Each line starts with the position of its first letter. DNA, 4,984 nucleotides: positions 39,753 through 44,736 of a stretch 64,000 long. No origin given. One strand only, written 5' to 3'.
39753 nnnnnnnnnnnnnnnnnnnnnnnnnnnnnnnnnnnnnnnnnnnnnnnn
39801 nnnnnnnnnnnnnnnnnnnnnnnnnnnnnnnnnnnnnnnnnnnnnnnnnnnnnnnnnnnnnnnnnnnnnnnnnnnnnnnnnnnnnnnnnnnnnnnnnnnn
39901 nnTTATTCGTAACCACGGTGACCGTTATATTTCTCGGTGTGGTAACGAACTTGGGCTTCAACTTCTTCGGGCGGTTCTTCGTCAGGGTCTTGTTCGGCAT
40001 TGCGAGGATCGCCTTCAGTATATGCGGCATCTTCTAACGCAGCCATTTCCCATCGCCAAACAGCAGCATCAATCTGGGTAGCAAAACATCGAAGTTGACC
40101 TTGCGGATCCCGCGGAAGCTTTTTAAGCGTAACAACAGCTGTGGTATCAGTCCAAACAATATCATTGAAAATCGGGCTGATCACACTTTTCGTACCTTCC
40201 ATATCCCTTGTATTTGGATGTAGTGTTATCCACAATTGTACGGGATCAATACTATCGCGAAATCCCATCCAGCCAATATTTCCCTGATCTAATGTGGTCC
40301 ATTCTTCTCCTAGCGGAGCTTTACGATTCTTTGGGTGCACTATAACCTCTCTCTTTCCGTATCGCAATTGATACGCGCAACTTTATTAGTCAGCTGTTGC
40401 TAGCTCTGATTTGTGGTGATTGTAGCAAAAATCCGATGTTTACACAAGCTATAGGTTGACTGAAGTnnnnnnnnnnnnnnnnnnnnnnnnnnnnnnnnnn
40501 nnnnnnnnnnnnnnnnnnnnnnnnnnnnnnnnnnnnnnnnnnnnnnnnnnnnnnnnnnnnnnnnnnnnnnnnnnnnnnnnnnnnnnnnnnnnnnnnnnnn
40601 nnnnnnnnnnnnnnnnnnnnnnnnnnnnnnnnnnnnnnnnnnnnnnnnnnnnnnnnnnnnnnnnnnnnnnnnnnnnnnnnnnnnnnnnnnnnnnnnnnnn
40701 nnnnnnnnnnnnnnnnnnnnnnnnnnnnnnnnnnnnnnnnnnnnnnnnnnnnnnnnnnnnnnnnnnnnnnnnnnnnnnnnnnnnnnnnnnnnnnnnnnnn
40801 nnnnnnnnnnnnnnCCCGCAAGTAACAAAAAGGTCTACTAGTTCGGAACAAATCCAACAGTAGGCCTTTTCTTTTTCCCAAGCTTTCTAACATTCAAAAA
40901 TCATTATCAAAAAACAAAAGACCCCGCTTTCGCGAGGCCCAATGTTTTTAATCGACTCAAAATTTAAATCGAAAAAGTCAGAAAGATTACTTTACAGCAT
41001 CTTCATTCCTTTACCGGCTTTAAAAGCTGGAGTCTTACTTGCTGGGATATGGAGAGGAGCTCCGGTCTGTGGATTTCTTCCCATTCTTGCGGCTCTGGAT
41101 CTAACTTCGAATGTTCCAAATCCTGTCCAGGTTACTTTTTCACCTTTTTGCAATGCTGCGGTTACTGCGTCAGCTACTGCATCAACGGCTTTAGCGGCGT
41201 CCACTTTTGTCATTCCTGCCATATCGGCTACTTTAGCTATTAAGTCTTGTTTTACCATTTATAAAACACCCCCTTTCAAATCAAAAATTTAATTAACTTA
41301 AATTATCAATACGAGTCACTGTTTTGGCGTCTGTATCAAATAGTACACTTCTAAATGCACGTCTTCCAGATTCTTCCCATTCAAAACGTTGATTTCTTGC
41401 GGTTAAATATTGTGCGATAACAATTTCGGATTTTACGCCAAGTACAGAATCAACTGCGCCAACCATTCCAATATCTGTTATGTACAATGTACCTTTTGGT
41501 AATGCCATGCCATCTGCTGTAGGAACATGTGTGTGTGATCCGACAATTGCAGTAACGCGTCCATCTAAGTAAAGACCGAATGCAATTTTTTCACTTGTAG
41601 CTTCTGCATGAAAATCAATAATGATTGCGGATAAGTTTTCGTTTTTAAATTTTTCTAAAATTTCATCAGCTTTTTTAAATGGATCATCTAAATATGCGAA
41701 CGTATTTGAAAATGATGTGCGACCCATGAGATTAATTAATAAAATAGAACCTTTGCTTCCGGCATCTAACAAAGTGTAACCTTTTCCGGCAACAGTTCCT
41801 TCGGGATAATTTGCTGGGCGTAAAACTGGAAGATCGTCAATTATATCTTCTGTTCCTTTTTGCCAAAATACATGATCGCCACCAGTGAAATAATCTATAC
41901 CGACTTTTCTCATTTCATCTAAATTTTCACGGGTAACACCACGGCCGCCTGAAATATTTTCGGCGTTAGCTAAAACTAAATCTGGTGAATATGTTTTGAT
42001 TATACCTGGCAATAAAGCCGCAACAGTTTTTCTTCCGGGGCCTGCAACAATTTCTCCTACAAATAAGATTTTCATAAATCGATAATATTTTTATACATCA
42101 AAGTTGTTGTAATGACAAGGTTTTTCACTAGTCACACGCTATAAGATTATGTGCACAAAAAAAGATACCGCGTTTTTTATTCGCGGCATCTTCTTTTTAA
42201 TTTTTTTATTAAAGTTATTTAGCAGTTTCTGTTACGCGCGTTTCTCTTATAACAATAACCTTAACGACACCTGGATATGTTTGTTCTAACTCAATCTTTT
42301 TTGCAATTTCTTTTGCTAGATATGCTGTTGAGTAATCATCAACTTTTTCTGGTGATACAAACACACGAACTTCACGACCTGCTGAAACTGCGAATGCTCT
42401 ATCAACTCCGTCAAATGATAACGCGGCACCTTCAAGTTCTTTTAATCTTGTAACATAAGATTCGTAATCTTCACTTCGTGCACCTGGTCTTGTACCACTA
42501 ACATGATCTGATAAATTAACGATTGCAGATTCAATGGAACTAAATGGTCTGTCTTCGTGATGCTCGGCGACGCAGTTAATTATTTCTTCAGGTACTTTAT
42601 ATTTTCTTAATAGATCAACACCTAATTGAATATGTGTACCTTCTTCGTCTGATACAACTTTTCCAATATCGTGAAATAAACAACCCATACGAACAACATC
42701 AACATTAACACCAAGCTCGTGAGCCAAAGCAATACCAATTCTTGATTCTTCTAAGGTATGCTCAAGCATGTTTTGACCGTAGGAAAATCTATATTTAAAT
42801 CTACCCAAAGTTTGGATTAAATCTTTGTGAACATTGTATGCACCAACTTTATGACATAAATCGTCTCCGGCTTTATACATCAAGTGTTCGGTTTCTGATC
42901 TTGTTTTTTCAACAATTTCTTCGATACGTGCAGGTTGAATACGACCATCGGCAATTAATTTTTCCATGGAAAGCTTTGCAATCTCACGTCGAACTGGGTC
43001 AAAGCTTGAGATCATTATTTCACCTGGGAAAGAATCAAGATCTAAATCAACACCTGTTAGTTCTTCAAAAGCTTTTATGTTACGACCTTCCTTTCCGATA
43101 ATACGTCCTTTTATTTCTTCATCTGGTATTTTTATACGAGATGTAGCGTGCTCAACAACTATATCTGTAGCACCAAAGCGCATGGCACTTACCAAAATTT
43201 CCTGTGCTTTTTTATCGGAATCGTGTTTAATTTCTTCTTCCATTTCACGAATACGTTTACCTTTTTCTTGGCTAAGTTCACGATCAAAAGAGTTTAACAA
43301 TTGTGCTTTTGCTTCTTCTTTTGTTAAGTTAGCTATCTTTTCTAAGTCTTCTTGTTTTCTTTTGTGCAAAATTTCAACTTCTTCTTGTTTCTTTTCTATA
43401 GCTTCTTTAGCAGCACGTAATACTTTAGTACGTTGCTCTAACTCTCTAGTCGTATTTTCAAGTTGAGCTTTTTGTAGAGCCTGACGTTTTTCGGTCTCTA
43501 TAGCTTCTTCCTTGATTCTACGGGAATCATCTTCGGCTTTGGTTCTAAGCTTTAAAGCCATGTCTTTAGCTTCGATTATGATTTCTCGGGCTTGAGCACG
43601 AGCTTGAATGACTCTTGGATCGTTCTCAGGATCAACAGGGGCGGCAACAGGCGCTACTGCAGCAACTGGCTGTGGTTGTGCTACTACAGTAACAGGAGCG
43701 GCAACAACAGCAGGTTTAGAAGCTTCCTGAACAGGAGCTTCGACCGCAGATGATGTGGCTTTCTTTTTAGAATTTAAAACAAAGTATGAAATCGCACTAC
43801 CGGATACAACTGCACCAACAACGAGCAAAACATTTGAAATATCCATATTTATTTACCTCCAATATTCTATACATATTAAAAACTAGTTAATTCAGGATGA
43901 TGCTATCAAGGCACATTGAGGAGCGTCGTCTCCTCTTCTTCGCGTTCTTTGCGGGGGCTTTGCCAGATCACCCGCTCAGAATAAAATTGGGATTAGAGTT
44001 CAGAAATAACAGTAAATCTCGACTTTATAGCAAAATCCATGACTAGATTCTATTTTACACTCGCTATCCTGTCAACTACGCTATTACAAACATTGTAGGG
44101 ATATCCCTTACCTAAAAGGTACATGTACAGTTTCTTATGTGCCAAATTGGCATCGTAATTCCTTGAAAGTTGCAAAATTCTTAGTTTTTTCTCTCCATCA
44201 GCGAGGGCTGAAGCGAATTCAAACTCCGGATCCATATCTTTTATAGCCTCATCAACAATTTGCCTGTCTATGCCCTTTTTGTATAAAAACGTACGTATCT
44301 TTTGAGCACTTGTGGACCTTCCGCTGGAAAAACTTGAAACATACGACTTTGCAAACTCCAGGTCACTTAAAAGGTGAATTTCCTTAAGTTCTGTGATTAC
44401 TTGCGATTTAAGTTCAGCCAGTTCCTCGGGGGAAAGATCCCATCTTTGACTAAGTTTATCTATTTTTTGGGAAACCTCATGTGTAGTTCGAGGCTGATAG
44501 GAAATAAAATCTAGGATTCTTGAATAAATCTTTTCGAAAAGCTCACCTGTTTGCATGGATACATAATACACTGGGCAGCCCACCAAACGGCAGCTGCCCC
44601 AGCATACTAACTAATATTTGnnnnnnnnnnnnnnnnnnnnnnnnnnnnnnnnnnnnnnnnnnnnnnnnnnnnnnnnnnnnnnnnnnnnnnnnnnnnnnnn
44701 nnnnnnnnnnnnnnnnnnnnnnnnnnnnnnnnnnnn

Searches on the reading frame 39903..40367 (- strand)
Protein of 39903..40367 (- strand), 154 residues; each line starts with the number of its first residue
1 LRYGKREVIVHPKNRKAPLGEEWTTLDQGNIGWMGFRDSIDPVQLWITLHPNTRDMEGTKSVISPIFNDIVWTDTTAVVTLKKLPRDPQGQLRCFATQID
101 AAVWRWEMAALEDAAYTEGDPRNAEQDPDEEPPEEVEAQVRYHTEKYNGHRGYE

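Call 7: search_protein_families(library=ncbifam, proteins=[window:39903-40367:-])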
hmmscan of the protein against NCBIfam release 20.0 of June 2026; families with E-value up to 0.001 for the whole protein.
window:39903-40367:- (154 aa): 0 families

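Call 13: search_protein_families(library=pfam, proteins=[window:39903-40367:-], max_evalue=0.00001)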
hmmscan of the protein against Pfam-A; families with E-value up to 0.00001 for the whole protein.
window:39903-40367:- (154 aa): 0 families

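Call 59: search_protein_families(library=pfam, proteins=[window:39903-40367:-], max_evalue=1)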
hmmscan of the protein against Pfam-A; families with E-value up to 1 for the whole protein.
window:39903-40367:- (154 aa): 0 families

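Call 60: search_protein_families(library=phrogs, proteins=[window:39903-40367:-], max_evalue=0.1)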
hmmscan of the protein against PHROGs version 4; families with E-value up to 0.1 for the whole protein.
window:39903-40367:- (154 aa): 0 families

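Call 61: find_homologous_proteins(query=window:39903-40367:-, max_evalue=0.001)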
Query window:39903-40367:- (154 aa): 1 proteins with E <= 0.001 among 6 candidates.
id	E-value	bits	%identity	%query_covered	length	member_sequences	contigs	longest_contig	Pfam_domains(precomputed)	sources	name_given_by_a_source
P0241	1.7e-96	339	100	94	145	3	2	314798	-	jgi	-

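Call 67: search_protein_representatives(protein=window:39903-40367:-)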
Query: 154 residues. Proteins with E-value up to 0.001 (for the whole library): 5; up to 1e-10: 2; up to 1e-30: 1. The best 5 are listed.
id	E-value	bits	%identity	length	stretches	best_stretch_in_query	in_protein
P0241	5.6e-97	338.7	100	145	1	10-154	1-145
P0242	3.4e-18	82.5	44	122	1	19-127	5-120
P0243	1.4e-08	51.2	37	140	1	19-135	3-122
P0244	3.0e-06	43.7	32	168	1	16-106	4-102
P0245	4.7e-04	36.5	35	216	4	6-49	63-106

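Call 68: find_encoding_contigs(protein=P0243, flank=10000, max_places=2)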
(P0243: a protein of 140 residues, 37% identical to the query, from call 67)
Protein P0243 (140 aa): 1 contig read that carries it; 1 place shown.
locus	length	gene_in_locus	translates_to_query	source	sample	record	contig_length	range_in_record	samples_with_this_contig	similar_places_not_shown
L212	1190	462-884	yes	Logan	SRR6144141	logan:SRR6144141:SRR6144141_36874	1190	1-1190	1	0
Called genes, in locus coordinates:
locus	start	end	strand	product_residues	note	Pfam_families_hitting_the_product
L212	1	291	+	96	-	?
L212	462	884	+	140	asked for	-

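Call 85: predict_structure(alignment_id=A3)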
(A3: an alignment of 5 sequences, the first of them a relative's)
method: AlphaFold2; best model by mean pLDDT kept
length: 145 residues; sequences in the alignment: 5
mean_pLDDT: 72.1   pTM: 0.62
mean pLDDT of the five models: 72.1, 68.5, 67.6, 67.4, 65.6
residues with pLDDT >= 90: 26; 70-90: 61; 50-70: 37; < 50: 21
segments of 3 or more residues with pLDDT < 50: 1-7, 110-118, 141-145
pLDDT, mean of each block of 10 residues (from residue 1): 44 72 81 84 85 91 92 82 88 86 62 48 56 56 37
secondary structure, 60 per line:
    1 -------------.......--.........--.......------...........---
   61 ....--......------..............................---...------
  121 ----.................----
elements in order: E14-17 E23-31 E34-40 H47-57 E61-64 E67-72 H79-108 H125-141

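Call 90: fold_search(model_id=the predicted structure, library=pdb)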
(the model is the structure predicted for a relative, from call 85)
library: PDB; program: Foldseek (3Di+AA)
matches with E <= 10: 1082; with E <= 0.001: 0
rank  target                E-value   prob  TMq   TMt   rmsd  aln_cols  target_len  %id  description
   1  6eri_Az               5.5e-02  0.35  0.25  0.20  15.3       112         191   13  Structure of the chloroplast ribosome with chl-RRF and hibernation-promoting factor (released 2018-04-18)
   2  1is1                  5.8e-02  0.30  0.24  0.20  13.2       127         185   18  Crystal structure of ribosome recycling factor from Vibrio parahaemolyticus (released 2003-06-17)
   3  6nu2_z                8.6e-02  0.25  0.28  0.20  16.9       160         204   14  Structural insights into unique features of the human mitochondrial ribosome recycling (released 2019-04-17)
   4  1ry9_A                9.2e-02  0.77  0.36  0.38   4.5        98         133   12  Spa15, a Type III Secretion Chaperone from Shigella flexneri (released 2004-04-27)
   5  6w17_D                9.2e-02  0.35  0.31  0.20   7.6       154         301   12  Structure of Dip1-activated Arp2/3 complex with nucleated actin filament (released 2020-08-12)
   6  1ge9_MODEL_1_A        9.2e-02  0.30  0.25  0.21  13.3       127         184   14  SOLUTION STRUCTURE OF THE RIBOSOME RECYCLING FACTOR (released 2001-05-16)
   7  1ek8                  1.1e-01  0.25  0.24  0.20  18.9       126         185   13  CRYSTAL STRUCTURE OF THE RIBOSOME RECYCLING FACTOR (RRF) FROM ESCHERICHIA COLI (released 2001-03-07)
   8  2xga_B                1.3e-01  0.69  0.36  0.40   4.6       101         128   12  MTSL spin-labelled Shigella Flexneri Spa15 (released 2010-12-01)
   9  2fm8_A                1.3e-01  0.30  0.29  0.30   6.1       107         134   12  Crystal Structure of the Salmonella Secretion Chaperone InvB in Complex with SipA (released 2006-03-21)
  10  1xkp_B                1.4e-01  0.57  0.34  0.39   5.2       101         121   13  Crystal structure of the virulence factor YopN in complex with its heterodimeric chaperone SycN-YscB (released 2005-03-22)
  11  2xga_A                1.5e-01  0.57  0.34  0.38   4.8        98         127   12  MTSL spin-labelled Shigella Flexneri Spa15 (released 2010-12-01)
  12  7pau_7                1.5e-01  0.44  0.30  0.25  13.1       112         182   10  free 50S in complex with ribosome recycling factor in untreated Mycoplasma pneumoniae cells (released 2022-05-25)
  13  6vud_B                1.7e-01  0.18  0.25  0.21  16.0       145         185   10  Crystal structure of a ribosome recycling factor from Ehrlichia chaffeensis (released 2020-03-18)
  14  9a68_A                1.8e-01  0.57  0.33  0.07   7.5        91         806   19  Integrative model of PARC-PARE by crosslinking MS and deep learning (released 2024-09-18)
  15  7jsr_B                1.8e-01  0.33  0.30  0.04   7.2       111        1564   15  Crystal structure of the large glutamate dehydrogenase composed of 180 kDa subunits from Mycobacterium smegmatis (released 2021-06-09)
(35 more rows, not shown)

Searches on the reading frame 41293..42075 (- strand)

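Call 33: search_protein_families(library=pfam, proteins=[window:41293-42075:-], max_evalue=0.0001)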
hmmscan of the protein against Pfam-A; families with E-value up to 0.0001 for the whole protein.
window:41293-42075:- (260 aa): 2 families
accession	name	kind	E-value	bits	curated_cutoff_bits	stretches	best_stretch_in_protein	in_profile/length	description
PF13277.11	YmdB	-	1.6e-83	280.3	27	1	4-253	1-245/253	YmdB-like protein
PF00149.33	Metallophos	-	5.6e-05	24.1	21.5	1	1-185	1-191/191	Calcineurin-like phosphoesterase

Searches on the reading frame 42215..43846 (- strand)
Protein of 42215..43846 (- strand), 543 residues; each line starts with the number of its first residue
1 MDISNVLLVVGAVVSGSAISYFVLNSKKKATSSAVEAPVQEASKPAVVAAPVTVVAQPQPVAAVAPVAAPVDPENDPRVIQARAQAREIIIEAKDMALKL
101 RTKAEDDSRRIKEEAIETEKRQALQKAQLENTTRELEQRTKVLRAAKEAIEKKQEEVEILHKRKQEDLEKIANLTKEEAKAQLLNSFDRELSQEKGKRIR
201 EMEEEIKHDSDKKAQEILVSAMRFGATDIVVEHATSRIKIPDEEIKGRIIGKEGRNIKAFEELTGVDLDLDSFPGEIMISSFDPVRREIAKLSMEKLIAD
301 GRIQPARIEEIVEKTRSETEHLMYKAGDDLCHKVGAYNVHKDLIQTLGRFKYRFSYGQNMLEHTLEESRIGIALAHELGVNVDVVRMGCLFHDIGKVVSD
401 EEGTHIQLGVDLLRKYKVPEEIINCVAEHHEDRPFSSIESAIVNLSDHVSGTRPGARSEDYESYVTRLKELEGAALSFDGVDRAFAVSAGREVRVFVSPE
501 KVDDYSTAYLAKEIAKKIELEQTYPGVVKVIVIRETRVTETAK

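Call 7: search_protein_families(library=ncbifam, proteins=[window:42215-43846:-])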
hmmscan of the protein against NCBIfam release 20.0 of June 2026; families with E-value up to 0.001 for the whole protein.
window:42215-43846:- (543 aa): 20 families
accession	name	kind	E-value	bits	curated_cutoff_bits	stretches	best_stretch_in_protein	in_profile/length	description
TIGR03319.1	RNase_Y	equivalog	1.1e-155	519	454.35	1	81-543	44-514/514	ribonuclease Y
NF000997.0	PRK00106.1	equivalog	6.4e-125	417.7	937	1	7-543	5-535/535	ribonuclease Y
NF009344.0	PRK12705.1-1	equivalog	2.2e-121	406.2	831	1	97-543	122-572/572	hypothetical protein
NF009345.0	PRK12705.1-2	equivalog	1.1e-117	393.7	904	1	81-542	46-508/509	hypothetical protein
NF009347.0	PRK12705.1-4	equivalog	1.3e-75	254.9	579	1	109-539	35-466/473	hypothetical protein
TIGR00277.1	HDIG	domain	3e-21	75.1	27.6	1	356-432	1-84/84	HDIG domain-containing metalloprotein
NF009346.0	PRK12705.1-3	equivalog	4.6e-17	62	545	1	114-460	63-400/493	hypothetical protein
NF045745.1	MPN262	equivalog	2e-07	30.1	800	1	123-377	54-314/475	MPN262 family protein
TIGR00295.1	TIGR00295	hypoth_equivalog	6.6e-07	29.2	172.35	1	358-430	12-87/164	TIGR00295 family protein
NF002829.0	PRK03007.1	equivalog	3.3e-06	26.3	385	1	359-395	66-102/425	deoxyguanosinetriphosphate triphosphohydrolase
NF009343.0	PRK12703.1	equivalog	3.1e-05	23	434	1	357-430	185-257/339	tRNA (cytidine(56)-2'-O)-methyltransferase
NF010333.0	PRK13763.2-4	equivalog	7.2e-05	22.8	252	1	236-301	3-67/179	putative RNA-processing protein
NF010327.0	PRK13763.1-2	equivalog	0.00015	21.5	240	1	234-291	6-61/192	putative RNA-processing protein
NF010331.0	PRK13763.2-1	subfamily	0.00018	21.5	245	1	236-291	9-64/187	putative RNA-processing protein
NF010328.0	PRK13763.1-3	equivalog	0.00033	20.4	194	1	244-298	118-169/197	putative RNA-processing protein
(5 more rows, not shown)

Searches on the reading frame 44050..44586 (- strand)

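Call 33: search_protein_families(library=pfam, proteins=[window:44050-44586:-], max_evalue=0.0001)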
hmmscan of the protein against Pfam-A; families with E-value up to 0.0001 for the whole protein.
window:44050-44586:- (178 aa): 3 families
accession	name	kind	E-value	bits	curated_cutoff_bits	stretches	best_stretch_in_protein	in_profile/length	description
PF21982.2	RecX_HTH1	-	1.2e-11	44.8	26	0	21-41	2-22/40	RecX, first three-helix domain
PF02631.22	RecX_HTH2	-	4.2e-08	33.7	26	1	74-114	1-41/42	RecX, second three-helix domain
PF21981.2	RecX_HTH3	-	3e-06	27.7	26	0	123-171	3-48/48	RecX, third three-helix domain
